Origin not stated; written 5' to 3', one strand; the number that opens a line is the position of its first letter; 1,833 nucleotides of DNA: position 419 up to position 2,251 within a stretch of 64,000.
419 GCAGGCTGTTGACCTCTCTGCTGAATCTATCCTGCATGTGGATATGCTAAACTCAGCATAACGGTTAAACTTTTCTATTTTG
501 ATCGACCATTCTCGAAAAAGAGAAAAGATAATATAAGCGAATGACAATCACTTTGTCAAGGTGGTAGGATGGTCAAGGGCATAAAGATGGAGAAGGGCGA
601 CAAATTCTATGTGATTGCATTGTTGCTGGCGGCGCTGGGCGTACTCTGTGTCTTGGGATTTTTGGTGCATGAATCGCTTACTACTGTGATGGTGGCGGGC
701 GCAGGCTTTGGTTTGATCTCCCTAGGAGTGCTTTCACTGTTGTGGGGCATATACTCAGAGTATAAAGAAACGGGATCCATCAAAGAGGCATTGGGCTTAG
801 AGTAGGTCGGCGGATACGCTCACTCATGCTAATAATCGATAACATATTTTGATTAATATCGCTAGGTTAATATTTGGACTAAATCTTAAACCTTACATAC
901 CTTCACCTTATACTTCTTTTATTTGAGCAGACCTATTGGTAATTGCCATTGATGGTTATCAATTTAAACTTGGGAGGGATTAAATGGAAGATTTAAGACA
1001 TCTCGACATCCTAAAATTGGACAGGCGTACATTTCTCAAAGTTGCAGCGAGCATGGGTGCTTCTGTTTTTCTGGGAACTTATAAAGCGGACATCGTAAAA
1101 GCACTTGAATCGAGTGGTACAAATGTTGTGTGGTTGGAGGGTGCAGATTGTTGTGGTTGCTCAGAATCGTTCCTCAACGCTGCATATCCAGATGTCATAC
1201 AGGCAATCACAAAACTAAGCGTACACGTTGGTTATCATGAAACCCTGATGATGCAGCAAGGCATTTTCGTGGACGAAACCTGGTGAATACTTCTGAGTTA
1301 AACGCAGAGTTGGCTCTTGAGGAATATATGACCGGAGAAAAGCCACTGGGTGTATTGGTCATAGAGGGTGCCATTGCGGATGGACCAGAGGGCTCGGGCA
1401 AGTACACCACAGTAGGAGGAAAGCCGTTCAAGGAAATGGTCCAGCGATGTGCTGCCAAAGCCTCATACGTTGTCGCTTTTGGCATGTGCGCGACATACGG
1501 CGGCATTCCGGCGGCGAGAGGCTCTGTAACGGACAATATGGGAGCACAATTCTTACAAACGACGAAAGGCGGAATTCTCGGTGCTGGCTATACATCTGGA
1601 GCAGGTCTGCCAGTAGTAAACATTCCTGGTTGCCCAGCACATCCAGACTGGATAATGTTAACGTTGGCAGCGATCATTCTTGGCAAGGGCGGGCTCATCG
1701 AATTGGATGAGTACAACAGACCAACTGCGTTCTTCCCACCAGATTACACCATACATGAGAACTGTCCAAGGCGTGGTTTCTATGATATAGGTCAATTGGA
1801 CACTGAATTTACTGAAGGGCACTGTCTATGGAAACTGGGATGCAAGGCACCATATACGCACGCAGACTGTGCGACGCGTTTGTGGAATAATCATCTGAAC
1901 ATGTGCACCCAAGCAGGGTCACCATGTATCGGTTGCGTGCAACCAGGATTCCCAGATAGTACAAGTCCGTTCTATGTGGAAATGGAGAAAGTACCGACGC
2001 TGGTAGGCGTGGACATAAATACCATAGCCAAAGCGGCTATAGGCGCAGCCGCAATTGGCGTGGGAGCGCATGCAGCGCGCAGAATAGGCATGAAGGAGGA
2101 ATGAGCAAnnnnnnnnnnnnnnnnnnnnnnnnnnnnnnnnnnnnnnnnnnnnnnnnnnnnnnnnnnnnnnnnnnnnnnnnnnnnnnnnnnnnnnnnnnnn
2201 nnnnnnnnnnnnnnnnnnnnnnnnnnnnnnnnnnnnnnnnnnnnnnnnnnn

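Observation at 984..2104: Membrane-bound [NiFe] hydrogenase small subunit split by an apparent -1 frameshift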

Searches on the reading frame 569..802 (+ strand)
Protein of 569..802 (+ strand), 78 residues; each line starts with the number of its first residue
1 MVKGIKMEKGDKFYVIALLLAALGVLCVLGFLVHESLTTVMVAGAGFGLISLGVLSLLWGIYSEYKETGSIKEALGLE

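Call 41: search_protein_families(library=pfam, proteins=[window:569-802:+], max_evalue=0.01)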
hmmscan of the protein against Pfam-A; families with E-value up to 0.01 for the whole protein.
window:569-802:+ (78 aa): 1 family
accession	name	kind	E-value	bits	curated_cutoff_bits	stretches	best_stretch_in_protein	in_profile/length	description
PF06779.20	MFS_4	-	0.0074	16.1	26.3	1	9-68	255-311/364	Uncharacterised MFS-type transporter YbfB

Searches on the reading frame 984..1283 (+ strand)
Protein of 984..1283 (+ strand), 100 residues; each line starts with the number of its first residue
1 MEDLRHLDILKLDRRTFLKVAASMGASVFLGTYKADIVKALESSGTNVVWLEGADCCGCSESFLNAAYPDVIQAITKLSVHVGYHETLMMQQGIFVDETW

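Call 5: search_protein_families(library=pfam, proteins=[window:984-1283:+], max_evalue=0.01)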
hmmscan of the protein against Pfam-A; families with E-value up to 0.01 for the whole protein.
window:984-1283:+ (100 aa): 2 families
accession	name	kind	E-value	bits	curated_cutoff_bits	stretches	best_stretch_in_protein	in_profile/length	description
PF10518.14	TAT_signal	-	0.00054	20.2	22.7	1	11-31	1-21/21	TAT (twin-arginine translocation) pathway signal sequence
PF01058.29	Oxidored_q6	-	0.0019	18.4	27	1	56-93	1-35/128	NADH ubiquinone oxidoreductase, 20 Kd subunit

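Call 7: find_encoding_contigs(protein=window:984-1283:+, flank=3000, max_places=10)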
Protein window:984-1283:+ (100 aa): 1 contig read that carries it; 1 place shown.
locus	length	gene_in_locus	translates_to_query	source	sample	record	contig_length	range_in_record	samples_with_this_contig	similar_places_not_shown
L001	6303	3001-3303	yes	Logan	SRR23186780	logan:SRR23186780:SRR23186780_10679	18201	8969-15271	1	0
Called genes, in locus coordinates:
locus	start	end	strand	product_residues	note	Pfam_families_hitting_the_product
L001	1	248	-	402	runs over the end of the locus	PF03453:MoeA_N, PF00994:MoCF_biosynth, PF03454:MoeA_C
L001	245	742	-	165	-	PF00994:MoCF_biosynth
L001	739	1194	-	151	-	PF01967:MoaC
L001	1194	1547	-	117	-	PF02391:MoaE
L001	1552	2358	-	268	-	PF04055:Radical_SAM, PF06463:Mob_synth_C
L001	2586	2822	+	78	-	-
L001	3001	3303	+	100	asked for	-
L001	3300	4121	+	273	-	PF01058:Oxidored_q6, PF14720:NiFe_hyd_SSU_C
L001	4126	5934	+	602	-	PF00374:NiFeSe_Hases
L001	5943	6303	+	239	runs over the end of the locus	PF01292:Ni_hydr_CYTB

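Call 56: list_cluster_members(proteins=[P0002, P0003, P0004, P0005, P0006, P0007, P0008, window:984-1283:+, window:3926-4642:+, window:53275-53736:+])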
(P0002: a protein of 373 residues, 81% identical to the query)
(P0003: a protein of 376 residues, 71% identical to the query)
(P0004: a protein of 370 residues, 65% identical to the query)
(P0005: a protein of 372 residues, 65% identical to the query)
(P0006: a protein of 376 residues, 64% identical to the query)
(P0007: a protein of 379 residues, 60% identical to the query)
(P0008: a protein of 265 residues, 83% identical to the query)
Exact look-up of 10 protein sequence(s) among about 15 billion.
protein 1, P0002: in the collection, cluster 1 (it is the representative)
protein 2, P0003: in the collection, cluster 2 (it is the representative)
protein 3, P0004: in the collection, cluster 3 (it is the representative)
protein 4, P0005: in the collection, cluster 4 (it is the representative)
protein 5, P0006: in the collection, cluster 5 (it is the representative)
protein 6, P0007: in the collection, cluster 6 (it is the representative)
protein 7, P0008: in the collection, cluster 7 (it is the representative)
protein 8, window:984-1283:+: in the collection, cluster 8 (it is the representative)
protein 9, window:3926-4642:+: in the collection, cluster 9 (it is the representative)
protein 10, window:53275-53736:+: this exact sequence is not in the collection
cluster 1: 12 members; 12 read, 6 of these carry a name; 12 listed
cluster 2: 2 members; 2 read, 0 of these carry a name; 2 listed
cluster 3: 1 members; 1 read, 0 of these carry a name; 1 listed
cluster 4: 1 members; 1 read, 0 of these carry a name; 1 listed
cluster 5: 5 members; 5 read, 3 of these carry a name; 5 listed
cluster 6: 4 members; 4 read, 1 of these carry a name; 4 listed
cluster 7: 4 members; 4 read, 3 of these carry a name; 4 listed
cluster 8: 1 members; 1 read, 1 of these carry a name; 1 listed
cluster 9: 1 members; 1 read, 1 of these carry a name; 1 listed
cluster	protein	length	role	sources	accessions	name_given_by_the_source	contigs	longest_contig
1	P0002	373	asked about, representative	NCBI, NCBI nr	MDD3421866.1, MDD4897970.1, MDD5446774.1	MAG: hydrogenase small subunit [Methanocellales archaeon] | hydrogenase small subunit [Methanocellales archaeon]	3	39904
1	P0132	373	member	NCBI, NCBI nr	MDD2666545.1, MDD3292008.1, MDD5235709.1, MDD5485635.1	MAG: hydrogenase small subunit [Methanocellales archaeon] | hydrogenase small subunit [Methanocellales archaeon]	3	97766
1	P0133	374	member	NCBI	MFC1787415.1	hydrogenase small subunit [Halobacteriota archaeon]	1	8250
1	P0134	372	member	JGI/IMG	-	hydrogenase small subunit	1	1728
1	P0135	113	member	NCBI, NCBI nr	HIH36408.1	MAG TPA: oxidoreductase, partial [Methanocellales archaeon] | oxidoreductase [Methanocellales archaeon]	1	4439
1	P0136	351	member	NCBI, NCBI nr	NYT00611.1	MAG: hydrogenase small subunit [Methanocellales archaeon] | hydrogenase small subunit [Methanocellales archaeon]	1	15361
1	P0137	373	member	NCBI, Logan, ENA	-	-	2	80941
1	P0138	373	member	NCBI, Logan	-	-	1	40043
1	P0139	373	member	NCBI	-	-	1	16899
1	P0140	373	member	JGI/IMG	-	-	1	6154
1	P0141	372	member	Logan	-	-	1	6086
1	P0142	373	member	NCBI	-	-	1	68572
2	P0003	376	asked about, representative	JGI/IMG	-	-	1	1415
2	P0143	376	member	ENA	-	-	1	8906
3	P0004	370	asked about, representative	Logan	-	-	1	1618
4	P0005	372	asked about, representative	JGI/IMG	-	-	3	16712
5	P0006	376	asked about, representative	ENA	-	-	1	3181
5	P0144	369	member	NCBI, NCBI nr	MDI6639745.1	MAG: hydrogenase small subunit [Methanocellales archaeon] | hydrogenase small subunit [Methanocellales archaeon]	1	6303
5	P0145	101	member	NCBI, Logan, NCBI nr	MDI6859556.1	MAG: hypothetical protein QMC85_03585 [Methanocellales archaeon] | hypothetical protein [Methanocellales archaeon]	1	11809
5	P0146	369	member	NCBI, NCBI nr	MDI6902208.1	MAG: hydrogenase small subunit [Methanocellales archaeon] | hydrogenase small subunit [Methanocellales archaeon]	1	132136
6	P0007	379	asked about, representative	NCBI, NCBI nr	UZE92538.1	MAG: hydrogenase small subunit [Methanosarcinales archaeon]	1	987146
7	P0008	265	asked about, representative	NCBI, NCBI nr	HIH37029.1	MAG TPA: twin-arginine translocation signal domain-containing protein, partial ... | twin-arginine translocation signal domain-containing protein [Methanocellales archaeon]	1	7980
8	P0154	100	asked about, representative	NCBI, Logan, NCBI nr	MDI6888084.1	MAG: twin-arginine translocation signal domain-containing protein [Methanocellales ... | twin-arginine translocation signal domain-containing protein [Methanocellales archaeon]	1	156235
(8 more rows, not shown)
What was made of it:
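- On Group 1 membrane-bound [NiFe] hydrogenase small subunit (Vht/Vho type): NCBI names ORF1 a Tat-signal protein (call 56).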

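Call 58: find_encoding_contigs(protein=P0145, flank=5000, max_places=6)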
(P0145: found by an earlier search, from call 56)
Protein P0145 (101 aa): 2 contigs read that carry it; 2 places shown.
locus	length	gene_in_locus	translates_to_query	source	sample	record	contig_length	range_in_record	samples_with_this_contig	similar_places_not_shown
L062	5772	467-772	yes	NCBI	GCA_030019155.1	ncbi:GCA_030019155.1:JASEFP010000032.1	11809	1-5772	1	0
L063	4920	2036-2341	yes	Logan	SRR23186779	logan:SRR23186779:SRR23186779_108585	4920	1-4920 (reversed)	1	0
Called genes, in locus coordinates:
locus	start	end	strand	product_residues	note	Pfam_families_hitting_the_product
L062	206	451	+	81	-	PF10518:TAT_signal (faint)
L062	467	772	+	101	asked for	PF01058:Oxidored_q6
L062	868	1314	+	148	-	PF14720:NiFe_hyd_SSU_C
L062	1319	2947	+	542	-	PF00374:NiFeSe_Hases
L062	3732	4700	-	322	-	PF02424:ApbE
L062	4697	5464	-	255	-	PF04060:FeS, PF14697:Fer4_21, PF12838:Fer4_7, PF13187:Fer4_9, PF13237:Fer4_10, PF14697:Fer4_21, PF12838:Fer4_7, PF13187:Fer4_9, +13 more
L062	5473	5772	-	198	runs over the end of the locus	PF02508:Rnf-Nqr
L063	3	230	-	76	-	?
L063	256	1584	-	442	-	PF00586:AIRS, PF02769:AIRS_C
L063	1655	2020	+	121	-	-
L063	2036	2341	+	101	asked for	PF01058:Oxidored_q6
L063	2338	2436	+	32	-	-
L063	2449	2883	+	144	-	PF14720:NiFe_hyd_SSU_C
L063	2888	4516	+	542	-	PF00374:NiFeSe_Hases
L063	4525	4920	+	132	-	?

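Call 60: find_encoding_contigs(protein=P0146, flank=6000, max_places=4)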
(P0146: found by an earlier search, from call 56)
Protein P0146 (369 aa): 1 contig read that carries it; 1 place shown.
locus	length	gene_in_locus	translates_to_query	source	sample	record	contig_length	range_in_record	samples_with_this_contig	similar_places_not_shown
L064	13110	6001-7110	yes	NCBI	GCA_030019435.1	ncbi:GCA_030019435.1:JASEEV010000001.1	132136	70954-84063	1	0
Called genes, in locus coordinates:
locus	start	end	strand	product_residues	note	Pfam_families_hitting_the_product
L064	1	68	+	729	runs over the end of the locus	PF02359:CDC48_N, PF02933:CDC48_2, PF05496:RuvB_N (weak), PF13191:AAA_16 (weak), PF00004:AAA, PF17862:AAA_lid_3, PF00004:AAA, PF17862:AAA_lid_3, +23 more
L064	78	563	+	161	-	PF00011:HSP20, PF04969:CS (weak), PF17886:ArsA_HSP20 (weak)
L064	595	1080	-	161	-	-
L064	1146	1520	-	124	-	-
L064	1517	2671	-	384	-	-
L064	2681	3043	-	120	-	PF03259:Robl_LC7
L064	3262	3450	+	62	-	PF04014:MazE_antitoxin (weak)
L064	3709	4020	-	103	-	PF02416:TatA_B_E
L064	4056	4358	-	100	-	PF02416:TatA_B_E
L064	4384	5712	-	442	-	PF00586:AIRS, PF02769:AIRS_C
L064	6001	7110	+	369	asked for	PF01058:Oxidored_q6, PF14720:NiFe_hyd_SSU_C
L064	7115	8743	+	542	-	PF00374:NiFeSe_Hases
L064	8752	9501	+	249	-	PF01292:Ni_hydr_CYTB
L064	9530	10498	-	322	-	PF02424:ApbE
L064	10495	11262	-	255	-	PF04060:FeS, PF14697:Fer4_21, PF12838:Fer4_7, PF13187:Fer4_9, PF13237:Fer4_10, PF14697:Fer4_21, PF12838:Fer4_7, PF13187:Fer4_9, +13 more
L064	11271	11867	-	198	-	PF02508:Rnf-Nqr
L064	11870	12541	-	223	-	PF02508:Rnf-Nqr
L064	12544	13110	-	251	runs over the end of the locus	PF04205:FMN_bind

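Call 61: find_encoding_contigs(protein=P0144, flank=6000, max_places=4)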
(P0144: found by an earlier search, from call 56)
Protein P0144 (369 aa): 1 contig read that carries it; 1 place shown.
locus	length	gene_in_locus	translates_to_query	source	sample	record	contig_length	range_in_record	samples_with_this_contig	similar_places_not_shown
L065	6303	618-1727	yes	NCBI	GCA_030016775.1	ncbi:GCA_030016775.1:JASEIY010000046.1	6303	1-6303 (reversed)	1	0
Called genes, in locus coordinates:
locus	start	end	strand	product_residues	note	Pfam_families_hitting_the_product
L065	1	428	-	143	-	?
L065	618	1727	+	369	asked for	PF01058:Oxidored_q6, PF14720:NiFe_hyd_SSU_C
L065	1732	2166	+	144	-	PF27537:HoxH (faint), PF00374:NiFeSe_Hases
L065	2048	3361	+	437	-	PF00374:NiFeSe_Hases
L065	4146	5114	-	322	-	PF02424:ApbE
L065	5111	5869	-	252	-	PF04060:FeS, PF14697:Fer4_21, PF12838:Fer4_7, PF13187:Fer4_9, PF13237:Fer4_10, PF12838:Fer4_7, PF13187:Fer4_9, PF00037:Fer4, +14 more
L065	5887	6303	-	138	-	PF02508:Rnf-Nqr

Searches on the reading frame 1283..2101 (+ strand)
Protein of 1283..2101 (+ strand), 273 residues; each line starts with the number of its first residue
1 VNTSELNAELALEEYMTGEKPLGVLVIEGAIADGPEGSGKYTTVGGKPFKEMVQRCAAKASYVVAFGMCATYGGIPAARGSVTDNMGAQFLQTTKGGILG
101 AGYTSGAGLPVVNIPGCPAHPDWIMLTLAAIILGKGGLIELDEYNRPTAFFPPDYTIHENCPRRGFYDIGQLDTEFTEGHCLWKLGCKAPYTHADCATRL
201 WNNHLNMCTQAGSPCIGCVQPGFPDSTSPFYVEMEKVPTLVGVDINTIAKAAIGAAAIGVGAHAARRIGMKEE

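Call 5: search_protein_families(library=pfam, proteins=[window:1283-2101:+], max_evalue=0.01)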
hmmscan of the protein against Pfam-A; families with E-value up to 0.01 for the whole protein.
window:1283-2101:+ (273 aa): 2 families
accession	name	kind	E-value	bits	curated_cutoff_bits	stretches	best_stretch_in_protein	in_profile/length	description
PF14720.11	NiFe_hyd_SSU_C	-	4.4e-30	104.3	27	1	155-231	3-80/80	NiFe/NiFeSe hydrogenase small subunit C-terminal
PF01058.29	Oxidored_q6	-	6e-21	75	27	1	17-130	37-127/128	NADH ubiquinone oxidoreductase, 20 Kd subunit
